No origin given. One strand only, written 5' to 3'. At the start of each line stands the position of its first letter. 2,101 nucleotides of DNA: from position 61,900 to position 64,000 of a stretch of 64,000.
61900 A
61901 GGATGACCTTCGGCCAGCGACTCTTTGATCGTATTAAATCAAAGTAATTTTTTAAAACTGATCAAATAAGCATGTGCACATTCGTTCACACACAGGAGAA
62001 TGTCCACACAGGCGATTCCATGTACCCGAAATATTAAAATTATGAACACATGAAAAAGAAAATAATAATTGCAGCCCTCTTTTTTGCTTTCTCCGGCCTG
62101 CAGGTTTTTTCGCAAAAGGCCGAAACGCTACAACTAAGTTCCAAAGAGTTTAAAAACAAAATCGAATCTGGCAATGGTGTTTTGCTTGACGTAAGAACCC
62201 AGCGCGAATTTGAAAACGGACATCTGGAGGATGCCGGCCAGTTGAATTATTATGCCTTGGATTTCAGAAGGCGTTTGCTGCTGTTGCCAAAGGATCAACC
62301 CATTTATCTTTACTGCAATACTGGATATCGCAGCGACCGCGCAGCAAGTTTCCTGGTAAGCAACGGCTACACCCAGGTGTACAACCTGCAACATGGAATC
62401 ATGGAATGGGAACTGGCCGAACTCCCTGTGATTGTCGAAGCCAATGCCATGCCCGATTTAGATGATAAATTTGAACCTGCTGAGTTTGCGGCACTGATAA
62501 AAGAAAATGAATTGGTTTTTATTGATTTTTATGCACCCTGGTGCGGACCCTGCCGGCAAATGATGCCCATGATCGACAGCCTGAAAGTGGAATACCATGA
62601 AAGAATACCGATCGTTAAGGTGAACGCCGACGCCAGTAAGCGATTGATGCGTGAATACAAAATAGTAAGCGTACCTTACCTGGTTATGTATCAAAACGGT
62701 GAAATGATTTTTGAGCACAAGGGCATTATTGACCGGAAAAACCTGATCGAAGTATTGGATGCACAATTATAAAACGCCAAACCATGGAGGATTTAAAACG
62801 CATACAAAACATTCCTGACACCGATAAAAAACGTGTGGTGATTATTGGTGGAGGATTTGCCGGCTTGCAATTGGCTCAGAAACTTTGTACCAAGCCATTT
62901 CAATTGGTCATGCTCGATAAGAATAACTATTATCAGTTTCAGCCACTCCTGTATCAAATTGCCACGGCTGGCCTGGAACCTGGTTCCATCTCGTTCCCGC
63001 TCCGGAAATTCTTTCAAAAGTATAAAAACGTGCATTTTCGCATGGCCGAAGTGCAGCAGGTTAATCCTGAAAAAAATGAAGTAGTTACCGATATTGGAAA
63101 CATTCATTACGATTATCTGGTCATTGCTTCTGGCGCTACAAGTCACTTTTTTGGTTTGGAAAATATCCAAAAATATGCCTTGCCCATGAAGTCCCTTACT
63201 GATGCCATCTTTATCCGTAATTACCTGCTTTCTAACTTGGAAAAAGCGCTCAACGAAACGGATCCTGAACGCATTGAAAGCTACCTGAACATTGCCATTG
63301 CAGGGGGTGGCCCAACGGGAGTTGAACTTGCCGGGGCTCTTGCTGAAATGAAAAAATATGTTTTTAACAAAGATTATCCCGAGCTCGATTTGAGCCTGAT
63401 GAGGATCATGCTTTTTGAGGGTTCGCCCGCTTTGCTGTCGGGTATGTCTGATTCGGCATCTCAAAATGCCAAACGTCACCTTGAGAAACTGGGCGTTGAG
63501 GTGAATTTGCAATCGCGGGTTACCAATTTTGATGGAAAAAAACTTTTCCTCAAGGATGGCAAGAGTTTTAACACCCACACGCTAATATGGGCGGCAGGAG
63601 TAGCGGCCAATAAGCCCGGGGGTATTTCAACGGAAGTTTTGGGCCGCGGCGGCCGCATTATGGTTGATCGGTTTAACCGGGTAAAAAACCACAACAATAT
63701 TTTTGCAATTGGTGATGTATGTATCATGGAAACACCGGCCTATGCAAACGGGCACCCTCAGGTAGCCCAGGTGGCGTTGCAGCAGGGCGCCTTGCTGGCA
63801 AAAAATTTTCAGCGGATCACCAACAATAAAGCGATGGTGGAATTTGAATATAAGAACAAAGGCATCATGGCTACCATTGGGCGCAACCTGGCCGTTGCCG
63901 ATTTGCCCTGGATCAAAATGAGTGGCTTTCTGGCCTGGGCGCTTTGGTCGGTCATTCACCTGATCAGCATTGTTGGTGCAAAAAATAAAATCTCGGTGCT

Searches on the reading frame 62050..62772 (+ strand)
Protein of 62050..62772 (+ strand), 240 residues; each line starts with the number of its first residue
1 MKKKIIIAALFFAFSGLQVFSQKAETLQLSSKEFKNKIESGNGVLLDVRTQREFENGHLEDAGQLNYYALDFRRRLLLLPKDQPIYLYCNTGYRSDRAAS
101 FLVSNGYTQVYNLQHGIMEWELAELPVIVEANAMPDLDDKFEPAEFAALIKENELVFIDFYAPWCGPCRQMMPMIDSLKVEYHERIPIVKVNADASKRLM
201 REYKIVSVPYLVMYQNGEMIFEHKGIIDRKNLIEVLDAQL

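Call 5: search_protein_families(library=pfam, proteins=[window:62050-62772:+], max_evalue=0.01)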
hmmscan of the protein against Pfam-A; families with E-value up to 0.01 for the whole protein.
window:62050-62772:+ (240 aa): 8 families
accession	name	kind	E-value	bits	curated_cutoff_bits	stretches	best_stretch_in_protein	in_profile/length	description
PF00085.26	Thioredoxin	-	2.2e-24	85.9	23.5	1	142-237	6-102/103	Thioredoxin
PF00581.25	Rhodanese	-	2.2e-18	67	22.2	1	31-121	2-100/102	Rhodanese-like domain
PF13098.12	Thioredoxin_2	-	4.2e-09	37.1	27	1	151-236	3-104/104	Thioredoxin-like domain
PF13905.12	Thioredoxin_8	-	3.7e-05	24.4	27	1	154-202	2-52/94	Thioredoxin-like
PF14595.12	Thioredoxin_9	-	0.00011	22.5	25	1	156-216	44-106/129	Thioredoxin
PF00578.27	AhpC-TSA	-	0.00018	21.8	26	1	138-218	12-92/124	AhpC/TSA family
PF08534.16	Redoxin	-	0.00047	20.4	26.6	1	145-225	22-103/148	Redoxin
PF13728.12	TraF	-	0.0021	18.4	23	1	157-217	133-202/224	F plasmid transfer operon protein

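Call 9: search_protein_families(library=ncbifam, proteins=[window:62050-62772:+], max_evalue=0.01)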
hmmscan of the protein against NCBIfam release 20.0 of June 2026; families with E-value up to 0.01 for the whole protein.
window:62050-62772:+ (240 aa): 28 families (the best 25 are shown)
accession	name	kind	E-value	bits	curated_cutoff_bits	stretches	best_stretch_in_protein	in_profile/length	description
TIGR01068.1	thioredoxin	equivalog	1.7e-25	89.1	96.8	1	144-238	4-99/101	thioredoxin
NF008229.0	PRK10996.1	equivalog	5.2e-20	71.6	125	1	145-238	44-137/141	thioredoxin TrxC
NF045521.1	rhoda_near_glyco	subfamily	2e-18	66.5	145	1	30-132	21-120/144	rhodanese homology domain-containing protein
NF045694.1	seleno_TsoB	exception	1.1e-17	63.3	805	2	39-135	58-164/572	rhodanese/DsbD fusion-like selenoprotein TsoB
TIGR01126.1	pdi_dom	equivalog_domain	2.1e-17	63.3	107.2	1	145-237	5-102/105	protein disulfide-isomerase domain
NF047697.1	ThioredTrxAClost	equivalog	4.6e-17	62.1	140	1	149-223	13-87/105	thioredoxin TrxA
NF006898.0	PRK09381.1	equivalog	1.1e-16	61.2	138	1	148-240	16-108/109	thioredoxin TrxA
NF006444.0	PRK08762.1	equivalog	2.4e-16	59.4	449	1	21-136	9-123/387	molybdopterin-synthase adenylyltransferase MoeB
TIGR01130.1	ER_PDI_fam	subfamily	5.2e-15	55.9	344.25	1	144-238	9-106/476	protein disulfide-isomerase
NF041203.1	rhodanese_LYCAU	equivalog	4.5e-14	52.2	115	1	16-127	10-123/126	rhodanese-related (seleno)protein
NF001133.1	PRK00142.1-1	equivalog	2e-13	50.4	170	1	21-120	100-203/229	oxygen-dependent tRNA uridine(34) hydroxylase TrhO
NF001195.0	PRK00162.1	equivalog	1.7e-11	44.4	102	1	29-128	7-104/108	thiosulfate sulfurtransferase GlpE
NF005902.0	PRK07878.1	equivalog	4.8e-11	42.2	647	1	23-121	283-382/392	adenylyltransferase/sulfurtransferase MoeZ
NF002854.0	PRK03147.1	subfamily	1.4e-07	31.6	170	1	156-202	65-112/176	thiol-disulfide oxidoreductase ResA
NF047696.1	ThlDiSintTplARhiz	equivalog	5.6e-07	29.5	230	1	118-197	61-142/219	thiol:disulfide interchange protein TlpA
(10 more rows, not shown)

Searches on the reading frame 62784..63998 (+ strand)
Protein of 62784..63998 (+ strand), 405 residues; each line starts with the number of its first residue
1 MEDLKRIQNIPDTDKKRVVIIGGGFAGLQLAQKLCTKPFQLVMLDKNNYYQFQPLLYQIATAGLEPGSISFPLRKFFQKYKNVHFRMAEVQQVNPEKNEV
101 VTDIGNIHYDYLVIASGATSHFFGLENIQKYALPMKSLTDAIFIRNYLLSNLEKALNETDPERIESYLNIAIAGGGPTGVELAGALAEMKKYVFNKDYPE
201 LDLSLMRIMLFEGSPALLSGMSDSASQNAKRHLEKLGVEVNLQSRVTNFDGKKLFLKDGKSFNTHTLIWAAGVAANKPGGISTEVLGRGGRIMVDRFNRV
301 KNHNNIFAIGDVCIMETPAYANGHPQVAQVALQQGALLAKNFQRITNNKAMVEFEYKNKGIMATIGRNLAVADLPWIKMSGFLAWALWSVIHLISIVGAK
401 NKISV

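Call 34: search_protein_families(library=pfam, proteins=[window:62784-63998:+], max_evalue=0.01)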
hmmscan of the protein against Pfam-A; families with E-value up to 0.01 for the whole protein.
window:62784-63998:+ (405 aa): 10 families
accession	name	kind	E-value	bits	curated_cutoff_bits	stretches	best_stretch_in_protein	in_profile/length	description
PF07992.20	Pyr_redox_2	-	2.2e-46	159.1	26.1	1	17-335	2-291/291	Pyridine nucleotide-disulphide oxidoreductase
PF00070.33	Pyr_redox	-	3e-12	47.3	22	1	169-252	1-69/82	Pyridine nucleotide-disulphide oxidoreductase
PF22366.1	NDH2_C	-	1.6e-07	31.8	27.7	1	359-405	2-49/62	NDH2 C-terminal domain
PF01266.30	DAO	-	1.5e-06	28.4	27.9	0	17-47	1-31/353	FAD dependent oxidoreductase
PF13454.12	NAD_binding_9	-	2.4e-05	24.8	21.8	0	19-48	1-34/155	FAD-NAD(P)-binding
PF01494.25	FAD_binding_3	-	5.5e-05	23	22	0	17-48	3-34/349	FAD binding domain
PF03486.20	HI0933_like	-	6.5e-05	22.9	50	0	17-48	2-33/244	HI0933-like protein Rossmann domain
PF13738.12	Pyr_redox_3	-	0.00013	21.7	30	0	19-49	1-32/305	Pyridine nucleotide-disulphide oxidoreductase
PF13450.12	NAD_binding_8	-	0.0007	20.3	21.9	0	20-48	1-29/68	NAD(P)-binding Rossmann-like domain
PF05834.18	Lycopene_cycl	-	0.0024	17.4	23.4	0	18-42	2-28/380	Lycopene cyclase protein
